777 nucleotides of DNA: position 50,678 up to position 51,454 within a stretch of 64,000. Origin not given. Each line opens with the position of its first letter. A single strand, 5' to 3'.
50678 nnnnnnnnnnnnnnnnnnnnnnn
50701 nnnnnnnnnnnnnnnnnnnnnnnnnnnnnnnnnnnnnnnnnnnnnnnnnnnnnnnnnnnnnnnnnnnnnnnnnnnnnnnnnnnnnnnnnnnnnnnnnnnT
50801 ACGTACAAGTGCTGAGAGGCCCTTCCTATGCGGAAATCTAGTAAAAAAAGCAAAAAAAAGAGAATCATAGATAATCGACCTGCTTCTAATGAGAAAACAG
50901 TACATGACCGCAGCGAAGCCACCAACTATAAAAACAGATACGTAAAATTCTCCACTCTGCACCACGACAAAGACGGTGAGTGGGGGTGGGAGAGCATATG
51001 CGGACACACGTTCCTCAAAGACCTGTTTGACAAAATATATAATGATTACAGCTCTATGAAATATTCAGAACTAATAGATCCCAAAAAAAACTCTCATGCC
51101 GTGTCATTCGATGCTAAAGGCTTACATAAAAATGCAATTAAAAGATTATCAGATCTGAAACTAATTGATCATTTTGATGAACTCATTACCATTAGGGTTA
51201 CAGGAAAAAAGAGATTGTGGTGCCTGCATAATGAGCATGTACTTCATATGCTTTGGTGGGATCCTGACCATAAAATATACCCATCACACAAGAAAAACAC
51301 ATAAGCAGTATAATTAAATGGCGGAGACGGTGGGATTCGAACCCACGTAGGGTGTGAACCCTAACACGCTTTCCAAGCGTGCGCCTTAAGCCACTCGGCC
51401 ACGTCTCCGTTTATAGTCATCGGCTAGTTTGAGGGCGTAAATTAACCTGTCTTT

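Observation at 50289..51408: Panacea (DUF4065) antitoxin with an unrecognised 158-aa partner, inserted against the 3' end of tRNA-Ser(GGA)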

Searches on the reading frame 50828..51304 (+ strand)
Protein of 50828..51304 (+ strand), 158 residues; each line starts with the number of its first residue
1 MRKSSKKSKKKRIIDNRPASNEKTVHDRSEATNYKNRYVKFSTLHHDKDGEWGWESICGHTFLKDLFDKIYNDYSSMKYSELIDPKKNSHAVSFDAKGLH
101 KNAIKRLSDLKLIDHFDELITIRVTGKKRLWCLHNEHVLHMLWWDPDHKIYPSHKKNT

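Call 4: search_protein_families(library=pfam, proteins=[window:50828-51304:+], max_evalue=1)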
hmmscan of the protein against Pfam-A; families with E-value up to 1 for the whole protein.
window:50828-51304:+ (158 aa): 1 family
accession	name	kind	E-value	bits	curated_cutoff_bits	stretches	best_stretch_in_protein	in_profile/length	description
PF00167.24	FGF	-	0.018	15.5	24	1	61-105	75-113/124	Fibroblast growth factor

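Call 5: search_protein_families(library=ncbifam, proteins=[window:50828-51304:+], max_evalue=1)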
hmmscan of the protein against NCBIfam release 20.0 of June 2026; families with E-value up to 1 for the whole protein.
window:50828-51304:+ (158 aa): 1 family
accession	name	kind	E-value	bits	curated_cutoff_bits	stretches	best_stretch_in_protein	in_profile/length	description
NF046006.1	MAG6450_fam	subfamily_domain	0.013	16.1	40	1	86-151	33-102/103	MAG6450 family protein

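Call 6: search_protein_families(library=padloc, proteins=[window:50828-51304:+], max_evalue=1)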
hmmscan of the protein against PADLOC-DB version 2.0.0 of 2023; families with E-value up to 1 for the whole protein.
window:50828-51304:+ (158 aa): 1 family
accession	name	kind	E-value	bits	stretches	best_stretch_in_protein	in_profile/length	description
PDLC04523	PDC-M22A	-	0.00023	18.5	1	58-138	131-205/339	-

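Call 7: search_protein_families(library=phrogs, proteins=[window:50828-51304:+], max_evalue=1)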
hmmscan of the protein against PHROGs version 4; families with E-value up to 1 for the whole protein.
window:50828-51304:+ (158 aa): 1 family
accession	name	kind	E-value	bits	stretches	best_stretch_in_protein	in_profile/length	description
phrog_8366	-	unknown function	2.9e-09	38.2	1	9-152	4-139/140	-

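Call 8: find_homologous_proteins(query=window:50828-51304:+, max_evalue=0.001)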
Query window:50828-51304:+ (158 aa): 2 proteins with E <= 0.001 among 17 candidates.
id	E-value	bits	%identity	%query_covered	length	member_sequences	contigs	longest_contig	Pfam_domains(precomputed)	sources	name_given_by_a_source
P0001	6.8e-103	360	100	100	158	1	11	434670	-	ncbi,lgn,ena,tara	tara:strand:- start:148910 stop:149386 length:477 start_codon:yes stop_codon:yes gene_type:complete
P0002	2.4e-52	195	53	99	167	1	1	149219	-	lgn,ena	-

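Call 9: search_solved_structures(query=window:50828-51304:+, max_evalue=10)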
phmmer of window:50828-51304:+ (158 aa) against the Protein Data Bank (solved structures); distinct sequences matched with E-value up to 10: 2.
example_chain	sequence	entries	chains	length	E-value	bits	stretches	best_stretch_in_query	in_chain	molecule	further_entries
6p7t_A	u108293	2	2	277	0.2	14.9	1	46-101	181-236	Toxin co-regulated pilus virulence regulatory protein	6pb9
6p7r_A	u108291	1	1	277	0.84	12.9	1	46-101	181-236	Toxin co-regulated pilus virulence regulatory protein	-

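Call 11: find_encoding_contigs(protein=P0002, flank=6000)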
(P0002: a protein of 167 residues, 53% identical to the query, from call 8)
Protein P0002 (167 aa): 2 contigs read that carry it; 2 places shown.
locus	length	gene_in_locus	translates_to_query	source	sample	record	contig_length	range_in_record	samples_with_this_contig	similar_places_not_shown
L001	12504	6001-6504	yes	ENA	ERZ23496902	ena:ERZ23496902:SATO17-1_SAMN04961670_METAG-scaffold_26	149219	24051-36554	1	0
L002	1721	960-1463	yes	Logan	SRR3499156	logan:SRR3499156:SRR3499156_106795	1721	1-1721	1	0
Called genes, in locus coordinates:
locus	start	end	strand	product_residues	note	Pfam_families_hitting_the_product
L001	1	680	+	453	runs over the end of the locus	PF12307:DUF3631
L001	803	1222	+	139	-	-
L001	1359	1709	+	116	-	-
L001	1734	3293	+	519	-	-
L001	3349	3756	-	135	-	-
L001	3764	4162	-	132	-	PF05154:TM2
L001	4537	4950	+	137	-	-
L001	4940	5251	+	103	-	-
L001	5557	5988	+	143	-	PF13274:SocA_Panacea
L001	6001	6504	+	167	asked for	-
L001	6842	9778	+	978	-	-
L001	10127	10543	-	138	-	PF05656:DUF805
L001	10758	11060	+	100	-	-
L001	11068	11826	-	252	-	PF02129:Peptidase_S15, PF00561:Abhydrolase_1, PF12146:Hydrolase_4, PF20408:Abhydrolase_11 (faint), PF12697:Abhydrolase_6, PF00326:Peptidase_S9 (weak)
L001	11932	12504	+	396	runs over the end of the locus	PF13439:Glyco_transf_4, PF13579:Glyco_trans_4_4 (weak), PF20706:GT4-conflict, PF00534:Glycos_transf_1, PF13692:Glyco_trans_1_4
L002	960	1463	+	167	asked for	-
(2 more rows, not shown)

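Call 12: find_encoding_contigs(protein=P0001, flank=6000)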
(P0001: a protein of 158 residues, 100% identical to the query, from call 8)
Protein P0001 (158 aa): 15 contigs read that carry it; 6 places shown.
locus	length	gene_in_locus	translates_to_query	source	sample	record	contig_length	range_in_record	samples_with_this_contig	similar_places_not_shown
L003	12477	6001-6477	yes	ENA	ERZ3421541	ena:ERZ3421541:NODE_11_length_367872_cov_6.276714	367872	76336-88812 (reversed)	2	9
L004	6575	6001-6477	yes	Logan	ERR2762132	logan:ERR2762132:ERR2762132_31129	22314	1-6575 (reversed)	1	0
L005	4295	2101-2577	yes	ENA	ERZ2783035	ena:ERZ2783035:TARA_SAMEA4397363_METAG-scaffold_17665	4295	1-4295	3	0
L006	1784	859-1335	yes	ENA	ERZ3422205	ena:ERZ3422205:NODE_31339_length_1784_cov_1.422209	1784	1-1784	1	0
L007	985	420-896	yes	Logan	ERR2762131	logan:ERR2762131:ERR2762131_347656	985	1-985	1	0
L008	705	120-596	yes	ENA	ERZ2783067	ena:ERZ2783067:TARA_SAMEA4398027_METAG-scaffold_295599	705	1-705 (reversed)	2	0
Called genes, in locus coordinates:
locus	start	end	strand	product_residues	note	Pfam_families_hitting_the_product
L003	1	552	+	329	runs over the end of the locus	PF11181:YflT (weak)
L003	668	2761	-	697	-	PF00270:DEAD, PF00271:Helicase_C, PF03880:DbpA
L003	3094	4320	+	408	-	PF00999:Na_H_Exchanger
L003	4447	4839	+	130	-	-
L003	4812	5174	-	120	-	-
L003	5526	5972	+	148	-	PF13274:SocA_Panacea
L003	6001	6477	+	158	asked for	-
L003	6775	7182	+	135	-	-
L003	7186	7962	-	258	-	PF00561:Abhydrolase_1 (weak), PF12146:Hydrolase_4, PF12697:Abhydrolase_6, PF20408:Abhydrolase_11 (faint)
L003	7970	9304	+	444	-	PF13439:Glyco_transf_4, PF13477:Glyco_trans_4_2 (weak), PF13579:Glyco_trans_4_4 (weak), PF20706:GT4-conflict (weak), PF00534:Glycos_transf_1, PF13692:Glyco_trans_1_4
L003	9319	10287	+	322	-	PF01075:Glyco_transf_9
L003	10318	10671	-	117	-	PF01022:HTH_5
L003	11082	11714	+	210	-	PF02482:Ribosomal_S30AE, PF16321:Ribosom_S30AE_C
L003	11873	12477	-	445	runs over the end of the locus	PF00202:Aminotran_3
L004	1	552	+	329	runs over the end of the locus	PF11181:YflT (weak)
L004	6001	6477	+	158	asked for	-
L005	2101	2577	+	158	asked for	-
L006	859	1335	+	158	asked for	-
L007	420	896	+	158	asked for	-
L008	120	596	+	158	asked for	-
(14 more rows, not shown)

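Call 24: search_protein_representatives(alignment_id=A1)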
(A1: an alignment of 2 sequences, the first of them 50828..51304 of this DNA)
Query: 2 sequences, 167 profile positions. Proteins with E-value up to 0.001 (for the whole library): 1361; up to 1e-10: 251; up to 1e-30: 1. The best 150 are listed.
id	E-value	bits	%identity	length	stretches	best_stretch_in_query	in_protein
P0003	2.9e-47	177.0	-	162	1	5-161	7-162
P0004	1.9e-25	106.0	-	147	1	35-163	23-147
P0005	2.5e-21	92.6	-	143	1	32-163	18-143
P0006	7.5e-21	91.1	-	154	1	1-161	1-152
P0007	8.1e-21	91.0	-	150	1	33-163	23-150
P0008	1.2e-20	90.4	-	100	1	6-93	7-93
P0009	1.5e-19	86.8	-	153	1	45-162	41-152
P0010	3.8e-19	85.5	-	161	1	5-163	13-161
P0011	4.0e-19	85.4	-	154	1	26-163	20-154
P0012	1.3e-18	83.8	-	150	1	11-163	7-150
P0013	1.4e-18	83.7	-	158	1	46-163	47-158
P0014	2.5e-18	82.8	-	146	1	28-160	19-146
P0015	2.8e-18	82.7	-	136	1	39-163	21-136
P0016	3.2e-18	82.5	-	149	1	23-163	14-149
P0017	3.2e-18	82.5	-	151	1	46-163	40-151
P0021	5.3e-18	81.8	-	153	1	20-163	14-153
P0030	7.1e-17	78.1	-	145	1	46-163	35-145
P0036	2.4e-16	76.4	-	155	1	47-163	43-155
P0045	9.1e-16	74.5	-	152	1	5-163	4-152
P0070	3.0e-14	69.6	-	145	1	41-160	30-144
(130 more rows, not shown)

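Call 25: predict_structure(alignment_id=A1)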
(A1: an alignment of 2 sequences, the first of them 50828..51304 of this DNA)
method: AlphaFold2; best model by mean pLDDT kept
length: 158 residues; sequences in the alignment: 2
mean_pLDDT: 39.0   pTM: 0.28
mean pLDDT of the five models: 39.0, 35.1, 34.5, 33.7, 32.5
residues with pLDDT >= 90: 0; 70-90: 0; 50-70: 15; < 50: 143
segments of 3 or more residues with pLDDT < 50: 1-66, 75-130, 135-139, 144-158
pLDDT, mean of each block of 10 residues (from residue 1): 41 31 35 40 41 37 43 47 35 30 43 43 40 48 42 27
secondary structure, 60 per line:
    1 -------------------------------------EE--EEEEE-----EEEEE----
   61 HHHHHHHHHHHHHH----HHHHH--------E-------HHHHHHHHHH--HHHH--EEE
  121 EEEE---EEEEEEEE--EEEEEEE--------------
elements in order: E42-46 E52-56 H61-74 H79-83 H100-109 H112-115 E118-124 E128-135 E138-144

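Call 28: find_homologous_proteins(query=A2, max_evalue=0.00001)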
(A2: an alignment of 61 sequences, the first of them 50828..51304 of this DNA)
Query A2 (61 sequences) (158 aa, profile of the alignment): 42 proteins with E <= 0.00001 among 1217 candidates.
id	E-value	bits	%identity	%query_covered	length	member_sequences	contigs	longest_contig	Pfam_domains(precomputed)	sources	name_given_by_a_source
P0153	3.4e-51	191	31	96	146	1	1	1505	-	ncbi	-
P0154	1.2e-49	186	36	91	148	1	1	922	-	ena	-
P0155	1.8e-49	186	37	71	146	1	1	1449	-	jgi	-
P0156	3.7e-48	181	40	80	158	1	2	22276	-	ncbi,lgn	ncbi:MAG: hypothetical protein WEB58_13725 [Planctomycetaceae bacterium]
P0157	1.4e-47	179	34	96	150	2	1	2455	-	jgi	-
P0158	6.5e-46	174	29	80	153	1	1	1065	-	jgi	jgi:hypothetical protein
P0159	7.1e-45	171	36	71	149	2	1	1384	-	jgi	jgi:hypothetical protein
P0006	1.0e-43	167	33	82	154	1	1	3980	-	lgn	-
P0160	1.5e-42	163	34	70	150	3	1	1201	-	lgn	-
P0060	2.0e-41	159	36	70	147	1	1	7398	-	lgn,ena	-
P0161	2.0e-41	159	31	99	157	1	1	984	-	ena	-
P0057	3.5e-41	159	37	60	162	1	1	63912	-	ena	-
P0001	4.1e-41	158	100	100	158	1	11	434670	-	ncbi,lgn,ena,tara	tara:strand:- start:148910 stop:149386 length:477 start_codon:yes stop_codon:yes gene_type:complete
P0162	2.3e-40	156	32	94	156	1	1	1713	-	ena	-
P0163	2.5e-40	156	34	75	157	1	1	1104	-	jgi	jgi:hypothetical protein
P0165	2.0e-39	153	32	74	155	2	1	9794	-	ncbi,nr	ncbi:MAG: hypothetical protein OXF47_11770 [Nitrospira sp.]|nr:hypothetical protein [Nitrospira sp.]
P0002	3.2e-39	152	53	99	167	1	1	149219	-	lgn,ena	-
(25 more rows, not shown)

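Call 29: search_protein_families(library=ncbifam, alignment_id=A2, max_evalue=0.01)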
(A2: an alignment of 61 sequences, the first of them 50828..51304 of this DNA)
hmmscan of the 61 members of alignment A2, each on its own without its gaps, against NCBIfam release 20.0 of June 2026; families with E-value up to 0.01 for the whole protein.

A. member 1, window:50828-51304:+ (158 aa): 0 families

B. families by the number of members that match (of 61 scanned): 2 families
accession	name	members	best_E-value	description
NF046006.1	MAG6450_fam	55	4.8e-09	MAG6450 family protein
NF045519.1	NiFeSe_H2_mat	1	0.0039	NiFeSe hydrogenase maturation protease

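Call 30: search_protein_families(library=pfam, alignment_id=A2, max_evalue=0.01)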
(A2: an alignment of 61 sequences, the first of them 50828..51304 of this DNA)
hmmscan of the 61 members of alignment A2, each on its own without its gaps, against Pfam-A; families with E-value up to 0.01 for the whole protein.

A. member 1, window:50828-51304:+ (158 aa): 0 families

B. families by the number of members that match (of 61 scanned): 2 families
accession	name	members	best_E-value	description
PF17840.6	Tugs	1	0.0017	Tethering Ubl4a to BAGS domain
PF16879.10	Sin3a_C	1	0.0035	C-terminal domain of Sin3a protein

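Call 38: find_related_loci(query=A2, collection=genome_contigs, flank=3000)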
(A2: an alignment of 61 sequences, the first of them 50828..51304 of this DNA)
Query A2 (158 aa) in genome_contigs; peptide patterns used: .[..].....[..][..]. (x = any residue, [..] = any of these).
582 stretches matched a pattern; 559 encode a relative of the query (tblastn E <= 1e-3); the best 80 are kept; 80 distinct loci.
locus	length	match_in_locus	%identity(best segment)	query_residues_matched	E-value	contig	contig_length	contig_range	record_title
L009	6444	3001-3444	36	1-158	2e-24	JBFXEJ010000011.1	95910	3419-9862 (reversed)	MAG: Desulfococcaceae bacterium isolate CA_2019_TPIn_113 NODE_799_length_95910_cov_7.958145_TPIn, whole genome shotgun s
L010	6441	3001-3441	35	7-158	4e-23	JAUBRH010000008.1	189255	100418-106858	Microcoleus sp. N9_A2 NODE_20_length_189255_cov_68.999493, whole genome shotgun sequence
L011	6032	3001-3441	35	7-158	6e-23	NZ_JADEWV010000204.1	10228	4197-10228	Microcoleus sp. LEGE 07076 NODE_395_length_10228_cov_4.248, whole genome shotgun sequence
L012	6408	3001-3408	36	15-158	9e-23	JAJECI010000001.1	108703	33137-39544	MAG: Candidatus Dadabacteria bacterium isolate jk18xAbins.11 k141_1595055, whole genome shotgun sequence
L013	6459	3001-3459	33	1-158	9e-23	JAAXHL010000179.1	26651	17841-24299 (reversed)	MAG: Candidatus Poribacteria bacterium isolate Plut_88888 unfiltered_Plut_88888_genomic_contig_294021, whole genome shot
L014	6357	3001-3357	39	34-158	1e-22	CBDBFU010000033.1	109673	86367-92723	MAG: Candidatus Poribacteria bacterium isolate 0db8f60b-b66d-466f-879a-884326031337 genome assembly, contig: contig_33,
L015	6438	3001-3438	38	5-158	1e-22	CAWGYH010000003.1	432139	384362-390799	MAG: uncultured Chlamydiales bacterium isolate MFD01716.bin.1.202 genome assembly, contig: contig_21863, whole genome sh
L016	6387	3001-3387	37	23-158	3e-22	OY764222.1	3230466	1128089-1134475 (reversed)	MAG: Paracoccaceae bacterium isolate aa19ef9b-33ce-40f6-a5ba-fc9684745093 genome assembly, chromosome: 1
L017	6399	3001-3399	35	18-158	3e-22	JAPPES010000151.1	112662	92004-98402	MAG: Candidatus Poribacteria bacterium isolate RHO1_bin_11 NODE_371_length_112662_cov_19.400526, whole genome shotgun se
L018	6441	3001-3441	35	7-158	4e-22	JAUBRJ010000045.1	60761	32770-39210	Microcoleus sp. N3A4 NODE_138_length_60761_cov_41.239272, whole genome shotgun sequence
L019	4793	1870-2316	35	1-158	8e-22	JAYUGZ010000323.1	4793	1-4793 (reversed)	MAG: Cyanobacteriota bacterium isolate GFS_8293 GFS_8293_322, whole genome shotgun sequence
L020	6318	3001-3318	42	47-158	1e-21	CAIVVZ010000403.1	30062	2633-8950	MAG: uncultured Desulfobacteraceae bacterium isolate AlinenLipids_bin-9448 genome assembly, contig: bin-9448:403/658, wh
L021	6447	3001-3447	35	1-158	1e-21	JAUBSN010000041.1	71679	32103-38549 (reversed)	Microcoleus sp. F8-C3 NODE_149_length_71679_cov_20.544845, whole genome shotgun sequence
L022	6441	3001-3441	35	7-158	1e-21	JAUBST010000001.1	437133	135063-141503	Microcoleus sp. F6_B6 NODE_7_length_437133_cov_138.882111, whole genome shotgun sequence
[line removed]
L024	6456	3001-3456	32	5-158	3e-21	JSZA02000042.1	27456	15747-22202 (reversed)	Candidatus Thiomargarita nelsonii isolate Hydrate Ridge NODE_229_length_41977_cov_105.279_ID_457, whole genome shotgun s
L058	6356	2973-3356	35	18-158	4e-19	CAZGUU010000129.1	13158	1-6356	MAG TPA_asm: uncultured Enterobacteriaceae bacterium isolate binchicken_co16_326 genome assembly, contig: NODE_7966_leng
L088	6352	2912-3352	32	5-158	1e-17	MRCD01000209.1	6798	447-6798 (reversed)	Calothrix sp. HK-06 NIES-2101_Scaffold_210, whole genome shotgun sequence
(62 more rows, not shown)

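Call 40: predict_structure(alignment_id=A3)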
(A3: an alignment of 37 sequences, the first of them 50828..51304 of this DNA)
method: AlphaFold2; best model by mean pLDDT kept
length: 158 residues; sequences in the alignment: 37
mean_pLDDT: 88.6   pTM: 0.74
mean pLDDT of the five models: 88.6, 87.8, 87.1, 86.9, 85.9
residues with pLDDT >= 90: 110; 70-90: 34; 50-70: 14; < 50: 0
segments of 3 or more residues with pLDDT < 50: none
pLDDT, mean of each block of 10 residues (from residue 1): 72 71 66 89 95 88 90 95 92 96 97 97 94 96 95 83
secondary structure, 60 per line:
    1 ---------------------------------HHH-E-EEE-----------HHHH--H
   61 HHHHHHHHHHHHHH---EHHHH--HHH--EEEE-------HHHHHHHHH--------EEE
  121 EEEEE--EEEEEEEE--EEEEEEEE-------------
elements in order: E40-42 H54-57 H60-74 H79-82 E90-93 H101-109 E118-125 E128-135 E138-145

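Call 44: fold_search(model_id=the predicted structure, library=pdb)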
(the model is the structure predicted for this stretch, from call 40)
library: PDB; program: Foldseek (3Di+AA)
matches with E <= 10: 234; with E <= 0.001: 0
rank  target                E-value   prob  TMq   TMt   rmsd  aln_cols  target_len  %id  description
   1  1z8m_MODEL_1_A        1.2e-01  0.80  0.36  0.56   4.7       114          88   10  Solution structure of the conserved hypothtical protein HP0894 from Helicobacter pylori (released 2005-11-01)
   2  9lew_B                1.2e-01  0.80  0.34  0.53   5.5       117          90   12  The crystal structure of DinJ-YafQ complex from Vibrio cholerae (released 2025-07-30)
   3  1wmi_A                1.3e-01  0.38  0.16  0.28   9.0        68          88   20  Crystal structure of archaeal RelE-RelB complex from Pyrococcus horikoshii OT3 (released 2005-03-15)
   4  4mmj                  2.1e-01  0.57  0.33  0.49   5.7       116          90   12  crystal structure of YafQ from E.coli strain BL21(DE3) (released 2014-06-25)
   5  4mmg_A                2.2e-01  0.57  0.33  0.48   5.6       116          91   12  crystal structure of YafQ mutant H87Q from E.coli (released 2014-06-25)
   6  7v5y_E                3.1e-01  0.57  0.34  0.53   5.1       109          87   12  Crystal structure of hexameric complex of Sa2YoeB-Sa2YefM toxin-antitoxin from Staphylococcus aureus (released 2021-12-15)
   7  4q2u_B                3.3e-01  0.44  0.33  0.48   5.9       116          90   12  Crystal structure of the E. coli DinJ-YafQ toxin-antitoxin complex (released 2014-06-11)
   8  4ml0_B                3.7e-01  0.44  0.33  0.48   5.9       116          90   12  Crystal structure of E.coli DinJ-YafQ complex (released 2014-06-25)
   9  7v6w_F                3.7e-01  0.38  0.31  0.48   5.6       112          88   14  Crystal structure of heterohexameric Sa2YoeB-Sa2YefM complex bound to 26bp-DNA (released 2021-12-15)
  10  4mmg_B                4.0e-01  0.44  0.33  0.49   5.6       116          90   12  crystal structure of YafQ mutant H87Q from E.coli (released 2014-06-25)
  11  4q2u_L                5.1e-01  0.35  0.33  0.48   6.0       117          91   12  Crystal structure of the E. coli DinJ-YafQ toxin-antitoxin complex (released 2014-06-11)
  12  8yxv_E                5.1e-01  0.30  0.29  0.45   5.6       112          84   12  Toxin-antitoxin complex from Streptococcus pneumoniae (released 2025-04-09)
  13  3oei_K                5.5e-01  0.15  0.25  0.37   7.6       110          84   14  Crystal structure of Mycobacterium tuberculosis RelJK (Rv3357-Rv3358-RelBE3) (released 2011-03-16)
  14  5ixl_B                5.8e-01  0.60  0.35  0.51   4.2        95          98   14  Structure of P. vulgaris HigB toxin Y91A variant (released 2016-07-20)
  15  4lsy_A                6.2e-01  0.23  0.27  0.43   6.3       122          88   15  Crystal structure of copper-bound L66S mutant toxin from Helicobacter pylori (released 2014-02-05)
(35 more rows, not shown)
